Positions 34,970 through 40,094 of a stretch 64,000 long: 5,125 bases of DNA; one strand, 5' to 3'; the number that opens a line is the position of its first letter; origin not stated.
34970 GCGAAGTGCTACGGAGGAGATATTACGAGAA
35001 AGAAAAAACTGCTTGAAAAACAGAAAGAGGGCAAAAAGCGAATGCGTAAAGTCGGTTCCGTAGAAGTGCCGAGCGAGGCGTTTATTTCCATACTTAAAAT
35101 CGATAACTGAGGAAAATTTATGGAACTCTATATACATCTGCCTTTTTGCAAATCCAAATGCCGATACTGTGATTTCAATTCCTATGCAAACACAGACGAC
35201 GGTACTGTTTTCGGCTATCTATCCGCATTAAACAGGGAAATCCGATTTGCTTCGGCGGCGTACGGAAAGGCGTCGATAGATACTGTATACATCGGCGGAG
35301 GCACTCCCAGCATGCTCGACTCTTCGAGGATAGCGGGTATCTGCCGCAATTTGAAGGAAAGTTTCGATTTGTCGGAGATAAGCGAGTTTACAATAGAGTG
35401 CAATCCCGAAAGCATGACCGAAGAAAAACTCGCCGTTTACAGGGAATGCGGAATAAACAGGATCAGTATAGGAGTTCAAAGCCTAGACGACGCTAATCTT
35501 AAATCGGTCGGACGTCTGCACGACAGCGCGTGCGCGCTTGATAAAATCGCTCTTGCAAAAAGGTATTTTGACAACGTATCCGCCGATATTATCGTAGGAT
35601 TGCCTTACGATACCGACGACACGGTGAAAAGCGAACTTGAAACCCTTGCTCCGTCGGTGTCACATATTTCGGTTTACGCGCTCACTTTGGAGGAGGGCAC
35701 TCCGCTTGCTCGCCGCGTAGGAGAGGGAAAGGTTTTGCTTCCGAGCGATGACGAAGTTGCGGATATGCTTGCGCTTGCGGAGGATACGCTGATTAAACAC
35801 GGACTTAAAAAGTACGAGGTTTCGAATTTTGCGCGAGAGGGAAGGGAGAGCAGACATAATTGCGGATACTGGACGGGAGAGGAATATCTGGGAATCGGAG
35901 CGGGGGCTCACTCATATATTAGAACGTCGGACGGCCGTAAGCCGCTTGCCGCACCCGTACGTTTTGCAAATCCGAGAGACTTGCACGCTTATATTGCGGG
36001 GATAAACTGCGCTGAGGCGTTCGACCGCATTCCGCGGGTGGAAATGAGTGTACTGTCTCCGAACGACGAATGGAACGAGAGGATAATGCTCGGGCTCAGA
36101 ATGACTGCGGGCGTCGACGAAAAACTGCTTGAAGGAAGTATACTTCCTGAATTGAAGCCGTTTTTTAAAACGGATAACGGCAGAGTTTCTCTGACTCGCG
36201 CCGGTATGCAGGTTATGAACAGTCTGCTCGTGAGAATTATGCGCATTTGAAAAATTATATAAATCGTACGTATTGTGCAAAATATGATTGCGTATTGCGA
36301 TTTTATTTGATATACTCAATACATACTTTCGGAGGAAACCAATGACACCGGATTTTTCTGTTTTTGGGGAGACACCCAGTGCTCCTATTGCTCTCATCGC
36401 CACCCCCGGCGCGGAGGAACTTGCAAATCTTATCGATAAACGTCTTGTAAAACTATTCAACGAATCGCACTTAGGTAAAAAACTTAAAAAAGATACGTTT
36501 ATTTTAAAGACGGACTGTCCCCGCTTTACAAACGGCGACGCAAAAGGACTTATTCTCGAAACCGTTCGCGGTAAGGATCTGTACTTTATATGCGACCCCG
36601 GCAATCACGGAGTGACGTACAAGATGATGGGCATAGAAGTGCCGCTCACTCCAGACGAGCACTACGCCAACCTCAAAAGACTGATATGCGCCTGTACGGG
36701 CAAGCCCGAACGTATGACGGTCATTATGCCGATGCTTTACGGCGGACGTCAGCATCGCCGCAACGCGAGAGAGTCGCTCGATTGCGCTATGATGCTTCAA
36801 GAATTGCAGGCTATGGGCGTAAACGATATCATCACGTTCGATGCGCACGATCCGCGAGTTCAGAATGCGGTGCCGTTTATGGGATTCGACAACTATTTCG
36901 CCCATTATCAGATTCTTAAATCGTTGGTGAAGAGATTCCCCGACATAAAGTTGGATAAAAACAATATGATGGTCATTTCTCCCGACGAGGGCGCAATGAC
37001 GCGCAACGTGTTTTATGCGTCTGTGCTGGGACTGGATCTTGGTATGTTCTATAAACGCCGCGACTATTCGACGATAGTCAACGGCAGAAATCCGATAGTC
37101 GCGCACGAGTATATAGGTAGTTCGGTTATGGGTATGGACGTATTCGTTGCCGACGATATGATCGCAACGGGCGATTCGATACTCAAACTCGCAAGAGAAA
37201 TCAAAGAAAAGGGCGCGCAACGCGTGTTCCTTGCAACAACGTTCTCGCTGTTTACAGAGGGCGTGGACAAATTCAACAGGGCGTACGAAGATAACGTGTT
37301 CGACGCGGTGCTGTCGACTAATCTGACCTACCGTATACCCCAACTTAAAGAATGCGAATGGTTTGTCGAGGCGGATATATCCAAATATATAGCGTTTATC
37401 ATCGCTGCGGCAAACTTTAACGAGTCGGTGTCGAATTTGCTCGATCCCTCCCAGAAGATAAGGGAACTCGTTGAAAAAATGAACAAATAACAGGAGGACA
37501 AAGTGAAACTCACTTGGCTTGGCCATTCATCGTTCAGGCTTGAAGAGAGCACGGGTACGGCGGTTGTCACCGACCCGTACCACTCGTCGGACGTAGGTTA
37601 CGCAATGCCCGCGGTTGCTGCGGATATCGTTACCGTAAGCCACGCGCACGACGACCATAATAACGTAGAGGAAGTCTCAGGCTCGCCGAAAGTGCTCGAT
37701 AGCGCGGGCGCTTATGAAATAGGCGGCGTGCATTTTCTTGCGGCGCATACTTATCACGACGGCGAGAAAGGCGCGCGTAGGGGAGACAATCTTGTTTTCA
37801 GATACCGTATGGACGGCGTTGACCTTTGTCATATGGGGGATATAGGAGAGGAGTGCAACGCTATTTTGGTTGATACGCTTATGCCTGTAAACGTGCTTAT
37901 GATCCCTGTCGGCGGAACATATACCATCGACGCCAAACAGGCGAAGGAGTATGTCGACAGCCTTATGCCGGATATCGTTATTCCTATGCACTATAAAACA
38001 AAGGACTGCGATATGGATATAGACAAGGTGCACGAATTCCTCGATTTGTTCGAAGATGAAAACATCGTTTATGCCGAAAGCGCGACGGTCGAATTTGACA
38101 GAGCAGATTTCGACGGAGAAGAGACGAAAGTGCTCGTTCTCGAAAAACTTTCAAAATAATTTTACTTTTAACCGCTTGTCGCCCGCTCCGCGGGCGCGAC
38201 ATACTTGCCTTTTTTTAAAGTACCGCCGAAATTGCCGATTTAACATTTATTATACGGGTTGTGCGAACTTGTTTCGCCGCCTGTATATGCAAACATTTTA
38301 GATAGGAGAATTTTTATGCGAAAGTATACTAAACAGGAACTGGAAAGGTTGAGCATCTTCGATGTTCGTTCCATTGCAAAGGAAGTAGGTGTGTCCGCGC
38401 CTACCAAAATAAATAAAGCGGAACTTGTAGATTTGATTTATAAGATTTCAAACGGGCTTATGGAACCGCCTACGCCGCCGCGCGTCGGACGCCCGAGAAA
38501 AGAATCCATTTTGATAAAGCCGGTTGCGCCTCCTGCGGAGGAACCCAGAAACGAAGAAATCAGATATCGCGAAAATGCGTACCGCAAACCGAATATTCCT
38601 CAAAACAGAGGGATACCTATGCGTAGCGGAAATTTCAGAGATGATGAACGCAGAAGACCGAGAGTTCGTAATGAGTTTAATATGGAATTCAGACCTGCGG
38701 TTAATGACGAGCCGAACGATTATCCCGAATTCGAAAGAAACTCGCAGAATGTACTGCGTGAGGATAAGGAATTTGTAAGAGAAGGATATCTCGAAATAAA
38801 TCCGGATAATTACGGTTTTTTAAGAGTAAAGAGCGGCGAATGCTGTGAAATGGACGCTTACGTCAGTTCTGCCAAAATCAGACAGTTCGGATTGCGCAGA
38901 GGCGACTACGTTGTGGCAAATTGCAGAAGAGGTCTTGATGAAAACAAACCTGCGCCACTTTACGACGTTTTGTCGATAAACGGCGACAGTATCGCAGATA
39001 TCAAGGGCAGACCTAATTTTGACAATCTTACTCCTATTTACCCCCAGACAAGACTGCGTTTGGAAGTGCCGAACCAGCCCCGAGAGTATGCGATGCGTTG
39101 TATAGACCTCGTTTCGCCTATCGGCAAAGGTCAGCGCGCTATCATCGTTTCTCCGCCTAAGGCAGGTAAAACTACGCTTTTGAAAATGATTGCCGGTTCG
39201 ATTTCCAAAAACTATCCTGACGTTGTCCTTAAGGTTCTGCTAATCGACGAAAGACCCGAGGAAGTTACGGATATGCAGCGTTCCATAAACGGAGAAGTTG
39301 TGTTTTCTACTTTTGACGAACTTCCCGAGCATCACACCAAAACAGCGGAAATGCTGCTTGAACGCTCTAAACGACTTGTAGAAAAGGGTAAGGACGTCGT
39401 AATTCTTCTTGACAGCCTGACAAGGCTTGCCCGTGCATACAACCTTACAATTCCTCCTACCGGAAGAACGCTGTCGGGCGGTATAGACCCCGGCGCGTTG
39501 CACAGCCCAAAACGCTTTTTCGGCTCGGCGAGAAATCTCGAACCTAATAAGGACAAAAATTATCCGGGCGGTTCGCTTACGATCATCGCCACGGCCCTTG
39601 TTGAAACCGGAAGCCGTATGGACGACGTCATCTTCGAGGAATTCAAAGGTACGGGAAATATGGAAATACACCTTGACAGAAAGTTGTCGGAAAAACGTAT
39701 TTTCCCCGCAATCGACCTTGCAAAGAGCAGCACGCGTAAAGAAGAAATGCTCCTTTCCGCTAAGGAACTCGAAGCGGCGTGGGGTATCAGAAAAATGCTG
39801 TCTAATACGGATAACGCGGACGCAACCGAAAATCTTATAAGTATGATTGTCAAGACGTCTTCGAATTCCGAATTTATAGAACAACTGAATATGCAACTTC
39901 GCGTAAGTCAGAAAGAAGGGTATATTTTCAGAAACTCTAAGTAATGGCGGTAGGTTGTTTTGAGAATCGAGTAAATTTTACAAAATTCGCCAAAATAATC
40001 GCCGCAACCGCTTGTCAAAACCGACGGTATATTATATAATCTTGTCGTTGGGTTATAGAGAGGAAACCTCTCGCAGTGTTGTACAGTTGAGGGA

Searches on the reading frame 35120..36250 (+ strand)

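Call 30: search_protein_families(library=pfam, proteins=[window:35120-36250:+], max_evalue=0.00001)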
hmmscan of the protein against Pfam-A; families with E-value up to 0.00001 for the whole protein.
window:35120-36250:+ (376 aa): 2 families
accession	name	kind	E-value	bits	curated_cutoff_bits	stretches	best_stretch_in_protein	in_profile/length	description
PF04055.27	Radical_SAM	-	2.4e-25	90.1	29.5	1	4-173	1-163/166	Radical SAM superfamily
PF06969.22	HemN_C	-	8.8e-07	29.3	24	0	312-362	1-64/67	HemN C-terminal domain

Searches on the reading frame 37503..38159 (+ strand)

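Call 30: search_protein_families(library=pfam, proteins=[window:37503-38159:+], max_evalue=0.00001)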
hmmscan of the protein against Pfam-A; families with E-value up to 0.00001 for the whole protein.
window:37503-38159:+ (218 aa): 1 family
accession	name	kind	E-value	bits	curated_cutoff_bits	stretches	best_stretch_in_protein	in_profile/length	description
PF13483.12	Lactamase_B_3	-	7e-53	179.3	24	1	2-163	1-160/160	Beta-lactamase superfamily domain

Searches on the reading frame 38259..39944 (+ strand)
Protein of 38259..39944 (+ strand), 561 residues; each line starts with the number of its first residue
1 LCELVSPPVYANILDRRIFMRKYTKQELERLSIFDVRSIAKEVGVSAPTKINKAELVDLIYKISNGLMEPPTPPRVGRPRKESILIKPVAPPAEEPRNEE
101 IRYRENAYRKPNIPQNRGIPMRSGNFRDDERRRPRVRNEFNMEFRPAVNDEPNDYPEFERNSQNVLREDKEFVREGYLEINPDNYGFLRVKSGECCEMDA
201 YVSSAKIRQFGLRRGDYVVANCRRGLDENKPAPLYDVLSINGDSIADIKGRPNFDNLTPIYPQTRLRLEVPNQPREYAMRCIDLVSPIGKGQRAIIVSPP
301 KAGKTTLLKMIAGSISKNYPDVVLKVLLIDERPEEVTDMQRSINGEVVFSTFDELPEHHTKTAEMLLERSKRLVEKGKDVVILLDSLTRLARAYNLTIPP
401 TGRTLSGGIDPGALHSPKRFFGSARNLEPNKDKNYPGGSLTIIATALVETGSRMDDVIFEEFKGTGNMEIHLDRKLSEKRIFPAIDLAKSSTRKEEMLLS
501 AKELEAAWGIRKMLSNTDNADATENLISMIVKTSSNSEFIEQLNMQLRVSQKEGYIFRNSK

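Call 38: search_protein_families(library=pfam, proteins=[window:38259-39944:+], max_evalue=0.0001)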
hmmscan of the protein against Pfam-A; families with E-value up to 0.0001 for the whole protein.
window:38259-39944:+ (561 aa): 2 families
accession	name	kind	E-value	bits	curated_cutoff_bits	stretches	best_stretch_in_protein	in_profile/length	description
PF00006.31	ATP-synt_ab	-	1e-23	84.5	29.5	1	279-491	2-212/213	ATP synthase alpha/beta family, nucleotide-binding domain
PF07497.18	Rho_RNA_bind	-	1.3e-18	67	27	1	175-244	2-71/73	Rho termination factor, RNA-binding domain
